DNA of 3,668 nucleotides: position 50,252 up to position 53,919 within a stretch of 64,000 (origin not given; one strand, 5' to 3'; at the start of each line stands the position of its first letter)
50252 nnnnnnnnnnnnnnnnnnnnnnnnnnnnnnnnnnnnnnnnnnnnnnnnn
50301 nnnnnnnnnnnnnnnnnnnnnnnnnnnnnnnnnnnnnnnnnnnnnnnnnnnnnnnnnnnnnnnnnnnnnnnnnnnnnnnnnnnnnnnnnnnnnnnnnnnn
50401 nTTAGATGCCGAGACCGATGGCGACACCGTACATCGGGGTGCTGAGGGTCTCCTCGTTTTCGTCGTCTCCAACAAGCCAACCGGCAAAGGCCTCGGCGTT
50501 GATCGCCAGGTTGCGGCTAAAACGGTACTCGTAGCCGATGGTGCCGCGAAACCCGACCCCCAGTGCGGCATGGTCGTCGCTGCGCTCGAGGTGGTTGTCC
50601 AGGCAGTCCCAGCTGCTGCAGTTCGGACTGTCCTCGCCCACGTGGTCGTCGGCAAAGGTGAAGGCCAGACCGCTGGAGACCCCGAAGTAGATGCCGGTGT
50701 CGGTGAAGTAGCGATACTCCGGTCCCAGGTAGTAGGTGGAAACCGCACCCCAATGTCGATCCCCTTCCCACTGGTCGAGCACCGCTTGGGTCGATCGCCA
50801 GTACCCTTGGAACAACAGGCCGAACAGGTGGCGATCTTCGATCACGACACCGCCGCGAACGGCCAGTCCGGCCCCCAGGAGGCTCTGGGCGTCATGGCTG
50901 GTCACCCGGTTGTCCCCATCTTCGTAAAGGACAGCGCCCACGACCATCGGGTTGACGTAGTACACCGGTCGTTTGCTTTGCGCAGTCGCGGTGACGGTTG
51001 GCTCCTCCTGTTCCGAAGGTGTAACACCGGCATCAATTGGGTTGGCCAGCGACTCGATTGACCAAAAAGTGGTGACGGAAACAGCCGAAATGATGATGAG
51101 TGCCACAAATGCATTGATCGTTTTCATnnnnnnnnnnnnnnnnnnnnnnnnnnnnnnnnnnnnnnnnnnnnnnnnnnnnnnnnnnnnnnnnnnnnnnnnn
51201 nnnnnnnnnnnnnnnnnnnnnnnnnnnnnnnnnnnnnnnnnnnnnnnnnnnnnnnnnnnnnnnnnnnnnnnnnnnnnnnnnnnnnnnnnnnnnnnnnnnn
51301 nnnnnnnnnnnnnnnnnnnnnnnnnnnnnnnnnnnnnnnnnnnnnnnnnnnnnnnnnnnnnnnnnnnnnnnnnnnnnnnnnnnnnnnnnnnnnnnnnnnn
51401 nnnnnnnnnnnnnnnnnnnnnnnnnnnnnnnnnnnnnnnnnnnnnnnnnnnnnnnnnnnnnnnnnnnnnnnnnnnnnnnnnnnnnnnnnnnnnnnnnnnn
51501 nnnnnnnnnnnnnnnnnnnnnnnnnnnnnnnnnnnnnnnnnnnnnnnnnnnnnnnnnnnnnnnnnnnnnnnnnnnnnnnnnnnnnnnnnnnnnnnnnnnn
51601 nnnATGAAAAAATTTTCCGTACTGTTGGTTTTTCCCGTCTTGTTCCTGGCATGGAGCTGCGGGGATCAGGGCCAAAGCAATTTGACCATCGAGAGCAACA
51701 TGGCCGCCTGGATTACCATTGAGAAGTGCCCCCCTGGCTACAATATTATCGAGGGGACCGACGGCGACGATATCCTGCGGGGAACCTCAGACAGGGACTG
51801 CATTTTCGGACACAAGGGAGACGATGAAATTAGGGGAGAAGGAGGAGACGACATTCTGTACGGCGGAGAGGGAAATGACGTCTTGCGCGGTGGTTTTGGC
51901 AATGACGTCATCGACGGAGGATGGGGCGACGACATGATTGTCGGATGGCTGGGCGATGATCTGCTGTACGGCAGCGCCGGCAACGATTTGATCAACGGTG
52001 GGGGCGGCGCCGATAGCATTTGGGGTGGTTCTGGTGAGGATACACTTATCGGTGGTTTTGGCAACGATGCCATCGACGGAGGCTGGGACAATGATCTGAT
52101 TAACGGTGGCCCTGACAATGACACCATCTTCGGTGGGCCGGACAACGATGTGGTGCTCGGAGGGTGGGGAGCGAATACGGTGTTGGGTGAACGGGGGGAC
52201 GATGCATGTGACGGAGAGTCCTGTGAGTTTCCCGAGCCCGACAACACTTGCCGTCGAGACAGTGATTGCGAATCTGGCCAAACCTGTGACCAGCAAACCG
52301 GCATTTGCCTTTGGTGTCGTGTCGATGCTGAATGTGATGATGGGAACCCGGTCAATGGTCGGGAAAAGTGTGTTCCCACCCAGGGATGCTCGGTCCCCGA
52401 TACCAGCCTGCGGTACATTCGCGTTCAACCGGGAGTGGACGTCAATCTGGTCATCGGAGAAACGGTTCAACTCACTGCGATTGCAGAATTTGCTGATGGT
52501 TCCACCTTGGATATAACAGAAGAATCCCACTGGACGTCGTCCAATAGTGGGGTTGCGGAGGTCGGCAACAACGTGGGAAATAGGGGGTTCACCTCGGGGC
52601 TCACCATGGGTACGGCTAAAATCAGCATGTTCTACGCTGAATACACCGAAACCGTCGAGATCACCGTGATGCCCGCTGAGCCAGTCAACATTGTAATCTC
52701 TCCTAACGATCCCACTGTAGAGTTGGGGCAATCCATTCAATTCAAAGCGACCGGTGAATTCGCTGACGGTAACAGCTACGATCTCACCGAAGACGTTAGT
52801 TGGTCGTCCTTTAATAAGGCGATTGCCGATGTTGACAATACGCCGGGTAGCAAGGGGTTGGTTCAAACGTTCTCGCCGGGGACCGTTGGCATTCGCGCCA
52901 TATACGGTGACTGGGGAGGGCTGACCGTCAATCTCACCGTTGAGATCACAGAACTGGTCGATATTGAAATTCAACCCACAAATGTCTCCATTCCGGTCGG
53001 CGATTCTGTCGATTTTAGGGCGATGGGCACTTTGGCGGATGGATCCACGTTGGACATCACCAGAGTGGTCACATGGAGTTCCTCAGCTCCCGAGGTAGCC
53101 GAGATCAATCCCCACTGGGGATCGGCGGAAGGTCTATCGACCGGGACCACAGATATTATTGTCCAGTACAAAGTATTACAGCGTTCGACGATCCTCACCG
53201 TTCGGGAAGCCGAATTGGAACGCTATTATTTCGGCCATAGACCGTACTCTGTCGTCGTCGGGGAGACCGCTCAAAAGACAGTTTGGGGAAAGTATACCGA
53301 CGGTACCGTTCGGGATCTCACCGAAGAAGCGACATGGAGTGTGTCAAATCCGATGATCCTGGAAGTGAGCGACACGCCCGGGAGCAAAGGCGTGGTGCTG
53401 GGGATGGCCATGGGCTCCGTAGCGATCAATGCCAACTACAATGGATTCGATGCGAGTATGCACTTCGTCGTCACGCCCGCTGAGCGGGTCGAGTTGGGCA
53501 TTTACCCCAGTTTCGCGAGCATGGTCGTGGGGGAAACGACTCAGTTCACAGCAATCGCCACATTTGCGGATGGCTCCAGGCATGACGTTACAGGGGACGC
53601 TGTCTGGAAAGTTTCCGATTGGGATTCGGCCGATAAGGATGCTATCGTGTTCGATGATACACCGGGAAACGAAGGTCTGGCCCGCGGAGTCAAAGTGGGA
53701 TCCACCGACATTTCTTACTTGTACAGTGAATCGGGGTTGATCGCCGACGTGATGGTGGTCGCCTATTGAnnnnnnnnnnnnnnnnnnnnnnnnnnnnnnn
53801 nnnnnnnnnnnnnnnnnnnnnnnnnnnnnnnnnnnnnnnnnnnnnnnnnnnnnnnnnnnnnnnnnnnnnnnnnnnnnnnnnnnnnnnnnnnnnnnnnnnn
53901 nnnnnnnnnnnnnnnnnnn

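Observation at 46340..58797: Self-contained sigma54 surface regulon: four -24/-12 promoters with a shared enhancer motif around a 7TM-DISM kinase pair and an NtrC activator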

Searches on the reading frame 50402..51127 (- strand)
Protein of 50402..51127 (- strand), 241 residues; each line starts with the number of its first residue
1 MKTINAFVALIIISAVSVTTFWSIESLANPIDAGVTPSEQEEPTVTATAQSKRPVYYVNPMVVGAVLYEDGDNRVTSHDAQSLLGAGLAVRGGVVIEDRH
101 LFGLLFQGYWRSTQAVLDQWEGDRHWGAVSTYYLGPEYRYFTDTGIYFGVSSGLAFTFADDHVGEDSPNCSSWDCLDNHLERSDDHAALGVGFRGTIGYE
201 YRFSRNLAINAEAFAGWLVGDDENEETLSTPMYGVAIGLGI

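Call 4: search_protein_families(library=pfam, proteins=[window:50402-51127:-], max_evalue=0.01)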
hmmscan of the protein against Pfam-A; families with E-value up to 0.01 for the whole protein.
window:50402-51127:- (241 aa): 1 family
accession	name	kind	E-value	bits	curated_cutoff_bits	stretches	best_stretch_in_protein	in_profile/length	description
PF13505.12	OMP_b-brl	-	0.0027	18.3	28.7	0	167-240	42-92/175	Outer membrane protein beta-barrel domain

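Call 13: find_homologous_proteins(query=window:50402-51127:-)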
Query window:50402-51127:- (241 aa): 4 proteins with E <= 0.001 among 1739 candidates.
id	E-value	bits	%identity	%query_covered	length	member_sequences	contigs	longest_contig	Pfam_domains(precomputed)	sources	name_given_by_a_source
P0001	1.0e-160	551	100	100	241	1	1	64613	-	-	-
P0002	5.2e-69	250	50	93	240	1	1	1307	-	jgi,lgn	jgi:hypothetical protein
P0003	2.1e-68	248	47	99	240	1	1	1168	-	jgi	-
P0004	2.0e-51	193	42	94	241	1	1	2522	-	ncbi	-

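Call 14: find_encoding_contigs(protein=P0002, flank=10000)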
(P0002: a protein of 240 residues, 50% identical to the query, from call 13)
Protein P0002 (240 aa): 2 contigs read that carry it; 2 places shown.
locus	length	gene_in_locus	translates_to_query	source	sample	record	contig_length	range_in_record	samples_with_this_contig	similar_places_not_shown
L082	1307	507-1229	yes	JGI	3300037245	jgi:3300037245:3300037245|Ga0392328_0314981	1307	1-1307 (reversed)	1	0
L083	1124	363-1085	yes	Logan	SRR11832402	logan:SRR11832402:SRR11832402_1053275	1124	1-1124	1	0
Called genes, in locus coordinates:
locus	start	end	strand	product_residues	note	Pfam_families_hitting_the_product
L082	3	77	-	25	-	?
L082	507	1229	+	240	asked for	-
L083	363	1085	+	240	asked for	-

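Call 15: find_encoding_contigs(protein=P0003, flank=10000)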
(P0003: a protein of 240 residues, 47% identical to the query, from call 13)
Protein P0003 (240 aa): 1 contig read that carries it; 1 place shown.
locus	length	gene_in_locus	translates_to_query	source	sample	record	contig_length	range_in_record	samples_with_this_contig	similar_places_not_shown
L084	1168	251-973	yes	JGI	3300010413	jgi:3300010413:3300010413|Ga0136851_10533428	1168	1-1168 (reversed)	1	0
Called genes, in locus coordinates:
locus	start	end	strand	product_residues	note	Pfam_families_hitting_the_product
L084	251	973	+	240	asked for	-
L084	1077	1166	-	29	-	?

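Call 16: find_encoding_contigs(protein=P0004, flank=10000)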
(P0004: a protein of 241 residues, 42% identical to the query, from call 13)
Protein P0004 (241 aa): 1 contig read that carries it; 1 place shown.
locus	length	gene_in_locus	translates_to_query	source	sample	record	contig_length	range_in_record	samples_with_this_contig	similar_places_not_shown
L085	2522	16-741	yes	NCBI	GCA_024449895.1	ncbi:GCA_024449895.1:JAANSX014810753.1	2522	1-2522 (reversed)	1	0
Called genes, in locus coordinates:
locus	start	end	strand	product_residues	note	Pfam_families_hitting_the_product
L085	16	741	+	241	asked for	-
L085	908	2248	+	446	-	PF01244:Peptidase_M19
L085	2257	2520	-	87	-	?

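Call 25: find_related_loci(query=A2, collection=metagenome_contigs, flank=10000)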
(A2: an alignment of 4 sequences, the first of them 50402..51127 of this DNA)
Query A2 (241 aa) in metagenome_contigs; peptide patterns used: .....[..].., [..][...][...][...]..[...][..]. (x = any residue, [..] = any of these).
266 stretches matched a pattern; 1 encode a relative of the query (tblastn E <= 1e-3); 1 distinct loci.
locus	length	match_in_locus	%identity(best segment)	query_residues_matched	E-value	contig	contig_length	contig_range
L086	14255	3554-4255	48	7-241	4e-70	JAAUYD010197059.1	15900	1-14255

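Call 26: find_related_loci(query=A2, collection=genome_contigs, flank=10000)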
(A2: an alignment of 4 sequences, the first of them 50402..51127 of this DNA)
Query A2 (241 aa) in genome_contigs; peptide patterns used: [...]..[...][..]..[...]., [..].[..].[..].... (x = any residue, [..] = any of these).
31 stretches matched a pattern; 1 encode a relative of the query (tblastn E <= 1e-3); 1 distinct loci.
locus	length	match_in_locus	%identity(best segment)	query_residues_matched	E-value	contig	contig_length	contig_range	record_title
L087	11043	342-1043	48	7-241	3e-70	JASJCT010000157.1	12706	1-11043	MAG: Myxococcota bacterium isolate MO_167.B37 MO_167.c_5026, whole genome shotgun sequence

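Call 37: search_protein_families(library=pfam, proteins=[L086:4310-5173:-, L086:5321-5977:+, L086:6078-6590:-, L086:7011-7865:+, L086:8060-8917:+, L086:9060-9497:-, L086:9531-10163:-, L086:10076-10852:-, L086:10863-11954:-, L086:12414-13280:+], max_evalue=0.001)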
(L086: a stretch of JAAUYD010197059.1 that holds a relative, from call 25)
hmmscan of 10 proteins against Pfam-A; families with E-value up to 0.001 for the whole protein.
L086:4310-5173:- (287 aa): 0 families

L086:5321-5977:+ (218 aa): 1 family
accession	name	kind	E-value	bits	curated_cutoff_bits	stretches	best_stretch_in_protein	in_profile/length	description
PF13084.11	DUF3943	-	7.2e-24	84.2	27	1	95-195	3-107/108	Domain of unknown function (DUF3943)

L086:6078-6590:- (170 aa): 0 families

L086:7011-7865:+ (284 aa): 0 families

L086:8060-8917:+ (285 aa): 0 families

L086:9060-9497:- (145 aa): 5 families
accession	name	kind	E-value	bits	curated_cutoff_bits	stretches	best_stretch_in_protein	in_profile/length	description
PF19571.5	ACT_8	-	1.7e-14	54.2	23.5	1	1-118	1-115/141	ACT domain pair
PF01842.31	ACT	-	7.5e-13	48.4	27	1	5-61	2-58/66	ACT domain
PF22629.2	ACT_AHAS_ss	-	7.5e-08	32.9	27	1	8-61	3-56/67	AHAS small subunit-like ACT domain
PF13840.12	ACT_7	-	3.8e-06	27.1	27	0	13-38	20-44/65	ACT domain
PF22468.2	ACT_9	-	0.00019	21.6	27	0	11-35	9-33/61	ACT domain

L086:9531-10163:- (210 aa): 1 family
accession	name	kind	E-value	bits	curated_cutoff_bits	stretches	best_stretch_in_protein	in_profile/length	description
PF01558.24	POR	-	9.1e-38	130.6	27.4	1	39-202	1-172/173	Pyruvate ferredoxin/flavodoxin oxidoreductase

L086:10076-10852:- (258 aa): 1 family
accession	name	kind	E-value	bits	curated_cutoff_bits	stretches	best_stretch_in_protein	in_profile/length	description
PF02775.26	TPP_enzyme_C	-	7e-22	78.3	21.9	1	62-212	20-150/151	Thiamine pyrophosphate enzyme, C-terminal TPP binding domain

L086:10863-11954:- (363 aa): 2 families
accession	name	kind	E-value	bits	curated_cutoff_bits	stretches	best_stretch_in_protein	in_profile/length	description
PF01855.24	POR_N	-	3.5e-51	174.6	27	1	14-187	1-173/231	Pyruvate flavodoxin/ferredoxin oxidoreductase, thiamine diP-bdg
PF17147.9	PFOR_II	-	3.6e-25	88.7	27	1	250-343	1-101/102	Pyruvate:ferredoxin oxidoreductase core domain II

L086:12414-13280:+ (288 aa): 2 families
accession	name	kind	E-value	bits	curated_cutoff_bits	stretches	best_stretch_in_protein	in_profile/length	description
PF00126.33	HTH_1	-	2.2e-16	60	26.6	1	9-65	4-60/60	Bacterial regulatory helix-turn-helix protein, lysR family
PF03466.25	LysR_substrate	-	2.9e-11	43.6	28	1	102-287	13-204/209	LysR substrate binding domain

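Call 43: predict_structure(alignment_id=A2)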
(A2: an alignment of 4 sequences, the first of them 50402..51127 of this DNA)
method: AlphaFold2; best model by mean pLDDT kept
length: 241 residues; sequences in the alignment: 4
mean_pLDDT: 65.2   pTM: 0.62
mean pLDDT of the five models: 65.2, 62.8, 61.2, 54.6, 46.2
residues with pLDDT >= 90: 36; 70-90: 80; 50-70: 37; < 50: 88
segments of 3 or more residues with pLDDT < 50: 1-10, 14-49, 71-73, 75-80, 114-122, 124-126, 164-184
pLDDT, mean of each block of 10 residues (from residue 1): 37 47 39 40 40 82 71 46 72 85 88 47 54 90 88 81 45 39 59 90 83 86 70 82 76
secondary structure, 60 per line:
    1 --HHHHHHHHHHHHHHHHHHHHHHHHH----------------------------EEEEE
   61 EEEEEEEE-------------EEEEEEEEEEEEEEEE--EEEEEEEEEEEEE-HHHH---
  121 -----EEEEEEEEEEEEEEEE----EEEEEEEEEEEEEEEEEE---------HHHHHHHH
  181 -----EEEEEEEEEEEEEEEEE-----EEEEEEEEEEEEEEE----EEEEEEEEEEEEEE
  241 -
elements in order: H3-27 E56-68 E82-97 E100-112 H114-117 E126-141 E146-163 H173-180 E186-202 E208-222 E227-240

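Call 49: fold_search(model_id=the predicted structure, library=pdb)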
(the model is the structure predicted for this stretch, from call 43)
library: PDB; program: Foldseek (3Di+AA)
matches with E <= 10: 1133; with E <= 0.001: 54
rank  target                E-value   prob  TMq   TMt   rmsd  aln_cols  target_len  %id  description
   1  1p4t                  4.7e-07  1.00  0.47  0.69   5.4       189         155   12  Crystal structure of Neisserial surface protein A (NspA) (released 2003-07-22)
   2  3qrc_A                7.2e-06  1.00  0.43  0.62   5.5       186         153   11  The crystal structure of Ail, the attachment invasion locus protein of Yersinia pestis, in complex with the heparin an (released 2011-11-23)
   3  3qrc_B                9.0e-06  1.00  0.43  0.61   5.8       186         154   11  The crystal structure of Ail, the attachment invasion locus protein of Yersinia pestis, in complex with the heparin an (released 2011-11-23)
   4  1bxw                  1.4e-05  1.00  0.46  0.59   5.8       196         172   14  OUTER MEMBRANE PROTEIN A (OMPA) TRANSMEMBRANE DOMAIN (released 1998-10-14)
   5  6z38                  1.5e-05  1.00  0.25  0.17  13.6       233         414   14  TodX deltaS2S3 mutant monoaromatic hydrocarbon channel (released 2020-11-04)
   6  2x27                  1.7e-05  1.00  0.40  0.45   8.1       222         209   12  Crystal structure of the outer membrane protein OprG from Pseudomonas aeruginosa (released 2010-12-15)
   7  9nh2_A                1.9e-05  1.00  0.42  0.45   8.9       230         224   12  In situ cryo-EM structure of porin III of the Legionella Dot/Icm T4SS machine (released 2025-09-17)
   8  1k24                  2.8e-05  1.00  0.43  0.42   6.5       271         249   10  Crystal Structure of the OpcA Outer Membrane Adhesin/Invasin from Neisseria meningitidis (released 2002-03-27)
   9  8qxp                  2.8e-05  1.00  0.42  0.54   6.2       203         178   11  Crystal structure of the outer membrane porin OmpW from Klebsiella pneumoniae (released 2024-01-24)
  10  6z37                  2.8e-05  1.00  0.27  0.18  14.7       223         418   15  TodX monoaromatic hydrocarbon channel deltaS2 mutant (released 2020-11-04)
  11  9fzd_A                4.3e-05  1.00  0.46  0.60   5.5       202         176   15  Structure of OmpA-long in complex with nanobody Nb39 (released 2024-07-17)
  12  2f1v_A                4.3e-05  1.00  0.47  0.58   5.6       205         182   11  Outer membrane protein OmpW (released 2006-01-24)
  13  2x4m_C                5.7e-05  1.00  0.34  0.29  11.0       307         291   10  Yersinia Pestis Plasminogen Activator Pla (released 2010-07-28)
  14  2m06_MODEL_1_A        6.4e-05  1.00  0.39  0.56   7.2       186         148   10  NMR structure of OmpX in phopspholipid nanodiscs (released 2012-12-12)
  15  9a34_MODEL_1_A        6.4e-05  1.00  0.32  0.26  19.6       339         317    8  Model of E. coli OmpT by in-cell photo-crosslinking MS and deep learning (released 2023-02-24)
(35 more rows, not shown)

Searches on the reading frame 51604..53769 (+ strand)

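Call 4: search_protein_families(library=pfam, proteins=[window:51604-53769:+], max_evalue=0.01)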
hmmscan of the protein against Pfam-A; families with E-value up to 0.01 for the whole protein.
window:51604-53769:+ (721 aa): 3 families
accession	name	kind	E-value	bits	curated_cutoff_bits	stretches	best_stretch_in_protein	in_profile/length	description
PF02368.24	Big_2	-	1e-32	112.3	22.8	3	363-445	5-78/79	Bacterial Ig-like domain (group 2)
PF00353.25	HemolysinCabind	-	1.4e-32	111.7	23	5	86-121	1-36/36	RTX calcium-binding nonapeptide repeat (4 copies)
PF25354.1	Ig_NUP210_16th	-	0.0025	17.7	27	0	458-519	4-60/72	NUP210-like, Ig-like domain 16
